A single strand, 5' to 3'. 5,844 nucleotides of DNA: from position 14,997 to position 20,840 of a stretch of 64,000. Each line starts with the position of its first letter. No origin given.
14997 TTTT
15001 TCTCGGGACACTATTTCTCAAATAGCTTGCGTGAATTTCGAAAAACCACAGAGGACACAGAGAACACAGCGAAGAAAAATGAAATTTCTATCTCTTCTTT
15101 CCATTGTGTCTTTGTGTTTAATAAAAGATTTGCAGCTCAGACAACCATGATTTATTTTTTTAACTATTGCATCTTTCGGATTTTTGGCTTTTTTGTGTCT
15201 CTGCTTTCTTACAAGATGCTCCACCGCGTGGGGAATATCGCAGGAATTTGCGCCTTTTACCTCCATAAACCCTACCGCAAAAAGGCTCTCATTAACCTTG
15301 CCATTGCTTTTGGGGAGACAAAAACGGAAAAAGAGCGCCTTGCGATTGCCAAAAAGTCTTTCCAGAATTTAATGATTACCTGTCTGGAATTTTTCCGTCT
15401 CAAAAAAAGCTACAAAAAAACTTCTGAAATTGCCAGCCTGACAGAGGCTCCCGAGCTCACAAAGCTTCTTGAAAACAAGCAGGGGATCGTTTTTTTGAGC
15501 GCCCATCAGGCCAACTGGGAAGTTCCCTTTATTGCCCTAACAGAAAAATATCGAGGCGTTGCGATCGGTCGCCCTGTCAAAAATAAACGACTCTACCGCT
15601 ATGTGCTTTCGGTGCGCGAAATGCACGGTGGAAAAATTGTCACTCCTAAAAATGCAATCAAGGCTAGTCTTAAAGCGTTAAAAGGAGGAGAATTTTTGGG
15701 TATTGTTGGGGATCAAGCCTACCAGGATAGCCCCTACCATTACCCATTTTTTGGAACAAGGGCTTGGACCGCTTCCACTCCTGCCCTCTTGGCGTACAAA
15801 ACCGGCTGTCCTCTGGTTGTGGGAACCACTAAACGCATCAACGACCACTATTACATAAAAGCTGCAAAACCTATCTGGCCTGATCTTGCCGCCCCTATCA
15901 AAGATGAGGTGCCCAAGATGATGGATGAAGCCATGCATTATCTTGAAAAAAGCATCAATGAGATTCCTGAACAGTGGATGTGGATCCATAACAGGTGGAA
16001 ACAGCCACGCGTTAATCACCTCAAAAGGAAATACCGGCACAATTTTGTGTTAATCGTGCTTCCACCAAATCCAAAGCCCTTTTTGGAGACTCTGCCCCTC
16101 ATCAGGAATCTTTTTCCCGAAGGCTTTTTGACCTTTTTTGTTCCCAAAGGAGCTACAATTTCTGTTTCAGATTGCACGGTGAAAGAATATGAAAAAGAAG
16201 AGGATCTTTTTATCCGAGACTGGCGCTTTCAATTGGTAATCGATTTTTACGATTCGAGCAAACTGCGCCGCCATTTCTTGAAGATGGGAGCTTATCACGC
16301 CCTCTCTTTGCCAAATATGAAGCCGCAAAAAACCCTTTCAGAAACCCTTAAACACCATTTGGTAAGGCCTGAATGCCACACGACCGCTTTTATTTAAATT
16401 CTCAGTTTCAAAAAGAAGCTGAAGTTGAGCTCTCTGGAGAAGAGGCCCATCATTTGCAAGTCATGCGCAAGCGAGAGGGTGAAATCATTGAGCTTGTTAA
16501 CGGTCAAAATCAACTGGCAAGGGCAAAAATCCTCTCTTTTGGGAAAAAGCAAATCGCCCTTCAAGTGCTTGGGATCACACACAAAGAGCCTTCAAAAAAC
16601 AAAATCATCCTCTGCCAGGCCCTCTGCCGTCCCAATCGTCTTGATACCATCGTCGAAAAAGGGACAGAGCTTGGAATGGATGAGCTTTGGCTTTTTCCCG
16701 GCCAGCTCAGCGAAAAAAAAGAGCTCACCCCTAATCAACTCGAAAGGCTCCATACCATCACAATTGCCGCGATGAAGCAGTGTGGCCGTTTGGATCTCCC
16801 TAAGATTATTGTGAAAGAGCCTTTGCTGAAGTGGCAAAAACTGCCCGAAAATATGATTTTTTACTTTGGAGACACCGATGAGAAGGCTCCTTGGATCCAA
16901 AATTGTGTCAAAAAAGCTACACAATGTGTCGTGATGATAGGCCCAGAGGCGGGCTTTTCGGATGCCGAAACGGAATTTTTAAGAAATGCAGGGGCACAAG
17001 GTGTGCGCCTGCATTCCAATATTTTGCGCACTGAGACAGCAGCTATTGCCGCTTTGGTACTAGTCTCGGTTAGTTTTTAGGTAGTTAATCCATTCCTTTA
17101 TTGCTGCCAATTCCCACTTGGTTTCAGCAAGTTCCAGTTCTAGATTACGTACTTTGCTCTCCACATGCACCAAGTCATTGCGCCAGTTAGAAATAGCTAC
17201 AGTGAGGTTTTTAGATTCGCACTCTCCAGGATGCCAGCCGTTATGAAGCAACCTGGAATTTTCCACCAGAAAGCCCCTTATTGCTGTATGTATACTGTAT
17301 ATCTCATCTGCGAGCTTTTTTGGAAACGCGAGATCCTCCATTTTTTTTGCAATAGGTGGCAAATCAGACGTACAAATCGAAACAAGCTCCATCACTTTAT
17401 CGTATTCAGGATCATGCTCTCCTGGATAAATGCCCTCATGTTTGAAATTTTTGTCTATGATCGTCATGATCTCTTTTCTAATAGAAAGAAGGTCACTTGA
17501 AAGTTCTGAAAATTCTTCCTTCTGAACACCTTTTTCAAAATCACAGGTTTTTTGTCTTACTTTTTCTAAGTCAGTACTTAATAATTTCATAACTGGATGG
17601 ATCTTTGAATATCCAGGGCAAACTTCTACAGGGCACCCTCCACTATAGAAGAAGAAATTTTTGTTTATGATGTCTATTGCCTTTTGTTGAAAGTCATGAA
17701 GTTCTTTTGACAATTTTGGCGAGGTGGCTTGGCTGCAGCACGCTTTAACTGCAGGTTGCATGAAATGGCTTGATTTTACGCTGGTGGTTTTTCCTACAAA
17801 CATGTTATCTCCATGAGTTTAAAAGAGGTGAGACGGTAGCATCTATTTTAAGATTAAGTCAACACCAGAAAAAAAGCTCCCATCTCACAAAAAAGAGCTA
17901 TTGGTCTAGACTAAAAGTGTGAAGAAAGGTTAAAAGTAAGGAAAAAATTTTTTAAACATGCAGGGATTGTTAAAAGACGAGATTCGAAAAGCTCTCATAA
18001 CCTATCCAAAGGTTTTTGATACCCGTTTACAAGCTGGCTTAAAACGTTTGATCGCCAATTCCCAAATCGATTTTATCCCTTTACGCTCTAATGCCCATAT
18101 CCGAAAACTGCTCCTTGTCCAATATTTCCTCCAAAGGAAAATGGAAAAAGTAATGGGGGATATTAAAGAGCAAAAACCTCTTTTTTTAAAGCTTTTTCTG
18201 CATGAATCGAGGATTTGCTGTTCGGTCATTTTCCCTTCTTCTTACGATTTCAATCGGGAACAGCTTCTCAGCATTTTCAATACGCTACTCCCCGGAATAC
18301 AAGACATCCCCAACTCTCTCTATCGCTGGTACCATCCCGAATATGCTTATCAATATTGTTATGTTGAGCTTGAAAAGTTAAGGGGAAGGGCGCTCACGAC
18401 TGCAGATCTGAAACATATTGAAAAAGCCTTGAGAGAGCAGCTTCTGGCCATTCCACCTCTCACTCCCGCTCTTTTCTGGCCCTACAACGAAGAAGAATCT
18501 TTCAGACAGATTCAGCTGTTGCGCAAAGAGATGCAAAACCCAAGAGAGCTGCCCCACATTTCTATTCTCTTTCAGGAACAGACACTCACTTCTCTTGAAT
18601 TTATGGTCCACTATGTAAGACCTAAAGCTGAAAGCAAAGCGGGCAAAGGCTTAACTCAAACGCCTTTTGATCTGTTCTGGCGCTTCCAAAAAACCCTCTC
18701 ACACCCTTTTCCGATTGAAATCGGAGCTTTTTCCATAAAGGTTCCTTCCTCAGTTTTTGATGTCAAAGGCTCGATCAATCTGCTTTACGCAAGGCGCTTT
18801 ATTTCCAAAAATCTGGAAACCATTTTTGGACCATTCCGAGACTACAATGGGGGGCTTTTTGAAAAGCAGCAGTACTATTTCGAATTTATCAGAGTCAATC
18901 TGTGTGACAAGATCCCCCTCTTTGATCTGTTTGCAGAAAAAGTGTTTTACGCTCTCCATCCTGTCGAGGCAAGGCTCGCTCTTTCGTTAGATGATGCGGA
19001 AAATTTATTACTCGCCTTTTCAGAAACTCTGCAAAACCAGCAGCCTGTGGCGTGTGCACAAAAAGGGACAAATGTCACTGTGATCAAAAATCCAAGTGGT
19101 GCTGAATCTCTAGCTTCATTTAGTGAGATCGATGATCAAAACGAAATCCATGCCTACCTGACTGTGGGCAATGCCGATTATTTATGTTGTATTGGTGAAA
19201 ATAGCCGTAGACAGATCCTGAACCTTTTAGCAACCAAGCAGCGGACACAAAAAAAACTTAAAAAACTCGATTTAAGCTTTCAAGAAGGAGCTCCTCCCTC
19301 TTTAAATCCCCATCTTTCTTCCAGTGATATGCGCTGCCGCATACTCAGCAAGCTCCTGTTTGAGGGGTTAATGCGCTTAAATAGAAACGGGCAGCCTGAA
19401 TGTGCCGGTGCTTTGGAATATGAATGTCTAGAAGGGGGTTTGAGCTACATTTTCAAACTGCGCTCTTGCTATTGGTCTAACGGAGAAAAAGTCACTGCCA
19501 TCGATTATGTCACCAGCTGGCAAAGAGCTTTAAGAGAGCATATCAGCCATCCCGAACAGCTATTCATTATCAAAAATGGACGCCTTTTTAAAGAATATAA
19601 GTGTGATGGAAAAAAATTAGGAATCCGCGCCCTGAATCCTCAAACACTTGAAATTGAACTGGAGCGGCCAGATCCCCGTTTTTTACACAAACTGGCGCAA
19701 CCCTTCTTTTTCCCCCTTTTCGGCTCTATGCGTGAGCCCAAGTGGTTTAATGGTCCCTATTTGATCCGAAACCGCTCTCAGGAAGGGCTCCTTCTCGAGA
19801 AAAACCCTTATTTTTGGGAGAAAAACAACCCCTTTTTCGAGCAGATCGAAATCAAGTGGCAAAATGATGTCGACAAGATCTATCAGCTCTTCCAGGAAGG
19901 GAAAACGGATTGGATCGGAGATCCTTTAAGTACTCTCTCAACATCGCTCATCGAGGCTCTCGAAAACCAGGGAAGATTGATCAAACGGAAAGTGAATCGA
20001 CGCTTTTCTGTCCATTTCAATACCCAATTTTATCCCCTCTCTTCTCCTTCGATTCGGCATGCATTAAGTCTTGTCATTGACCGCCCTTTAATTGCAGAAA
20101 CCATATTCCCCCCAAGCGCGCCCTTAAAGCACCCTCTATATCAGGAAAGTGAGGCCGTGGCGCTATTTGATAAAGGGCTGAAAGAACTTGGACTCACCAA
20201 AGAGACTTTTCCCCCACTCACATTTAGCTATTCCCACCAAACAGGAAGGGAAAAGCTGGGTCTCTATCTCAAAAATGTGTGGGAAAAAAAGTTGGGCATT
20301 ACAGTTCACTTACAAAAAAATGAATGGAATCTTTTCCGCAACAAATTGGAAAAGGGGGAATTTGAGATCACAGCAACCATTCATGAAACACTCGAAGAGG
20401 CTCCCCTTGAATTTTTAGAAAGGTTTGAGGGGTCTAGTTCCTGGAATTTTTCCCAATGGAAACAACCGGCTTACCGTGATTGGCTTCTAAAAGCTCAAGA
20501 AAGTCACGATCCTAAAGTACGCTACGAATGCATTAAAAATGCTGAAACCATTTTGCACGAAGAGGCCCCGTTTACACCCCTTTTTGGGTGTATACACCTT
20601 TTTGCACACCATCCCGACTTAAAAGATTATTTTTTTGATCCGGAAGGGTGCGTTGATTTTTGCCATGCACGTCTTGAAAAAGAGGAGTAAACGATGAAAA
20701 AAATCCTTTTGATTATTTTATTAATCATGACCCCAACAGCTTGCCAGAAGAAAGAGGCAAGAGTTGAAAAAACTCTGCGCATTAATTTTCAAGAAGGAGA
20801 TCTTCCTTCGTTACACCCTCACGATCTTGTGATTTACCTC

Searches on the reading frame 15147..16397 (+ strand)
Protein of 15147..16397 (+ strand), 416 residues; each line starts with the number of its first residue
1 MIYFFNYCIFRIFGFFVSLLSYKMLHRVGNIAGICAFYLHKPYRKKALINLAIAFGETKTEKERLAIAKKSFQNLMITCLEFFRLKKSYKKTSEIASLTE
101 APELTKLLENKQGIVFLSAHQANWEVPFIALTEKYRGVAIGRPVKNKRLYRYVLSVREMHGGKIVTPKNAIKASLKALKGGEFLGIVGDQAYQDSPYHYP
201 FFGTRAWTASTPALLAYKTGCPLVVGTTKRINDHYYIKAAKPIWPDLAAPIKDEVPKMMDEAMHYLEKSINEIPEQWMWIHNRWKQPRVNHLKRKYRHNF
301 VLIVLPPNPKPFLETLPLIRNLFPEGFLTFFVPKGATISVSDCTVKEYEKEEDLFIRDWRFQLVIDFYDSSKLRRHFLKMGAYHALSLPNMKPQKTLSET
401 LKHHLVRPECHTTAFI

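Call 17: search_protein_families(library=ncbifam, proteins=[window:15147-16397:+])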
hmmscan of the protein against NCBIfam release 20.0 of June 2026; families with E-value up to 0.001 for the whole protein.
window:15147-16397:+ (416 aa): 17 families
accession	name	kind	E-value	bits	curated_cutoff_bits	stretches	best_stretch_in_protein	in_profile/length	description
NF004569.0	PRK05906.1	equivalog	6.3e-87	292.3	439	1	18-387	29-422/454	lipid A biosynthesis lauroyl acyltransferase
NF006270.0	PRK08419.1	equivalog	2.4e-42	145.3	248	1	8-286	8-290/298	lipid A biosynthesis lauroyl acyltransferase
TIGR02207.1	lipid_A_htrB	subfamily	3.4e-30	105.5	297.8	1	16-287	24-294/303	LpxL/LpxP family Kdo(2)-lipid IV(A) lauroyl/palmitoleoyl acyltransferase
NF006487.0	PRK08905.1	equivalog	1.4e-29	103.1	281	1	16-292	9-281/290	lysophospholipid acyltransferase family protein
NF005340.0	PRK06860.1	subfamily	1.3e-25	90.2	398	1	6-296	21-308/309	lipid A biosynthesis lauroyl acyltransferase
NF005120.0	PRK06553.1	equivalog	1.7e-25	90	273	1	43-285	59-307/308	lipid A biosynthesis lauroyl acyltransferase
NF006432.0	PRK08706.1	equivalog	5.2e-21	75.2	384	1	15-286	9-280/289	lipid A biosynthesis lauroyl acyltransferase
NF006437.0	PRK08733.1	equivalog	1.4e-20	73.7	540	1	17-286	31-296/306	LpxL/LpxP family Kdo(2)-lipid IV(A) lauroyl/palmitoleoyl acyltransferase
NF005399.0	PRK06946.1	subfamily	4.3e-19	68.8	343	1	16-286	16-285/294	lipid A biosynthesis lauroyl acyltransferase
NF006507.0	PRK08943.1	subfamily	5.5e-17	61.8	337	1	17-285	37-305/322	lipid A biosynthesis (KDO)2-(lauroyl)-lipid IVA acyltransferase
NF005919.0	PRK07920.1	equivalog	6.2e-17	61.6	209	1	49-287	54-296/311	phosphatidylinositol mannoside acyltransferase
NF004191.0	PRK05646.1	equivalog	2.3e-14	53.3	491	1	15-286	26-297/310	lipid A biosynthesis lauroyl acyltransferase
TIGR02208.1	lipid_A_msbB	equivalog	1.6e-13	50.7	336.05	1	19-281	29-291/305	lauroyl-Kdo(2)-lipid IV(A) myristoyltransferase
NF005952.0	PRK08025.1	equivalog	1.6e-13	50.4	517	1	15-286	27-296/306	kdo(2)-lipid IV(A) palmitoleoyltransferase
NF005150.0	PRK06628.1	equivalog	1.9e-13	50.5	350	1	28-286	29-290/290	lipid A biosynthesis lauroyl acyltransferase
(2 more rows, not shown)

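Call 18: search_protein_families(library=pfam, proteins=[window:15147-16397:+])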
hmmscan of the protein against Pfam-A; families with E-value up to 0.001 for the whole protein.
window:15147-16397:+ (416 aa): 1 family
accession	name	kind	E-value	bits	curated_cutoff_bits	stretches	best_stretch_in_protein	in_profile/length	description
PF03279.18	Lip_A_acyltrans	-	1.8e-55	188.6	22.3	1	10-285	19-294/295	Bacterial lipid A biosynthesis acyltransferase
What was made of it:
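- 15147..16397 (+): lpxL/htrB lipid A acyltransferase (416 aa), followed by rsmE (16373-17080). Calls 17 and 18.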

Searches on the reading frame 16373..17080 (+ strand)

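Call 17: search_protein_families(library=ncbifam, proteins=[window:16373-17080:+])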
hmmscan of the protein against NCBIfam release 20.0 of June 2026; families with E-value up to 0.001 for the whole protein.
window:16373-17080:+ (235 aa): 23 families
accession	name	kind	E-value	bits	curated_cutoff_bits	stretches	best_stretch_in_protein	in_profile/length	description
TIGR00046.1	TIGR00046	subfamily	3.1e-46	157.6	41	1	7-233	6-235/240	RsmE family RNA methyltransferase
NF008692.0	PRK11713.1-5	equivalog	8.1e-45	153.1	196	1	3-233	3-241/246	16S rRNA (uracil(1498)-N(3))-methyltransferase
NF008704.0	PRK11713.6-3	equivalog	2.5e-40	138.2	216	1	13-233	9-222/227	16S rRNA (uracil(1498)-N(3))-methyltransferase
NF008696.0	PRK11713.3-5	equivalog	1.5e-39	135.9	234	1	4-232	7-239/248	16S rRNA (uracil(1498)-N(3))-methyltransferase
NF008709.0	PRK11713.7-4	equivalog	8e-38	130.2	292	1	4-232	2-239/246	16S rRNA (uracil(1498)-N(3))-methyltransferase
NF008694.0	PRK11713.3-2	equivalog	6.7e-37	127.1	234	1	2-233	6-239/245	16S rRNA (uracil(1498)-N(3))-methyltransferase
NF008703.0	PRK11713.6-2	equivalog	1.3e-35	122.7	291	1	4-230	5-234/242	16S rRNA (uracil(1498)-N(3))-methyltransferase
NF008702.0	PRK11713.6-1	equivalog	2e-35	122.1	269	1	6-232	4-230/235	16S rRNA (uracil(1498)-N(3))-methyltransferase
NF008697.0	PRK11713.4-1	equivalog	1.5e-34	119.4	234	1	9-232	11-240/250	16S rRNA (uracil(1498)-N(3))-methyltransferase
NF008706.0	PRK11713.7-1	equivalog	2.3e-34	119.2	273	1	15-233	12-228/232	16S rRNA (uracil(1498)-N(3))-methyltransferase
NF008693.0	PRK11713.2-3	equivalog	1.4e-31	109.6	210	1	4-233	4-240/246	16S rRNA (uracil(1498)-N(3))-methyltransferase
NF008711.0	PRK11713.7-6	equivalog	9.9e-30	104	304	1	3-231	3-238/244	16S rRNA (uracil(1498)-N(3))-methyltransferase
NF008705.0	PRK11713.6-4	equivalog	3.2e-29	101.9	343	1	13-232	13-235/248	16S rRNA (uracil(1498)-N(3))-methyltransferase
NF008690.0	PRK11713.1-1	equivalog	3.4e-28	98.7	342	1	4-235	4-239/243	16S rRNA (uracil(1498)-N(3))-methyltransferase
NF008701.0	PRK11713.5-5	equivalog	1.2e-27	96.8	215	1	13-228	10-222/228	16S rRNA (uracil(1498)-N(3))-methyltransferase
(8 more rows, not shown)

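Call 18: search_protein_families(library=pfam, proteins=[window:16373-17080:+])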
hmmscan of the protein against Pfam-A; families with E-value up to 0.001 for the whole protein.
window:16373-17080:+ (235 aa): 2 families
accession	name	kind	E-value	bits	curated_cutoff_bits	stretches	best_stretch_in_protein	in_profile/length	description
PF04452.19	Methyltrans_RNA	-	1.9e-40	138.6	23.9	1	73-231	2-164/165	RNA methyltransferase domain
PF20260.4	PUA_4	-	1.1e-11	45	23.9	1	20-65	1-47/48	RNA methyltransferase PUA domain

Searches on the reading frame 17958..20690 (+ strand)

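Call 78: search_protein_families(library=pfam, max_evalue=1e-8, proteins=[window:17958-20690:+])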
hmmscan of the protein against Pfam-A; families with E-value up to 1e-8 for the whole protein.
window:17958-20690:+ (910 aa): 1 family
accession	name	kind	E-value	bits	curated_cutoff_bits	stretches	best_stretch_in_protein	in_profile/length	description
PF00496.27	SBP_bac_5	-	9.6e-42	143.8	32.4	1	487-829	9-366/368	Bacterial extracellular solute-binding proteins, family 5 Middle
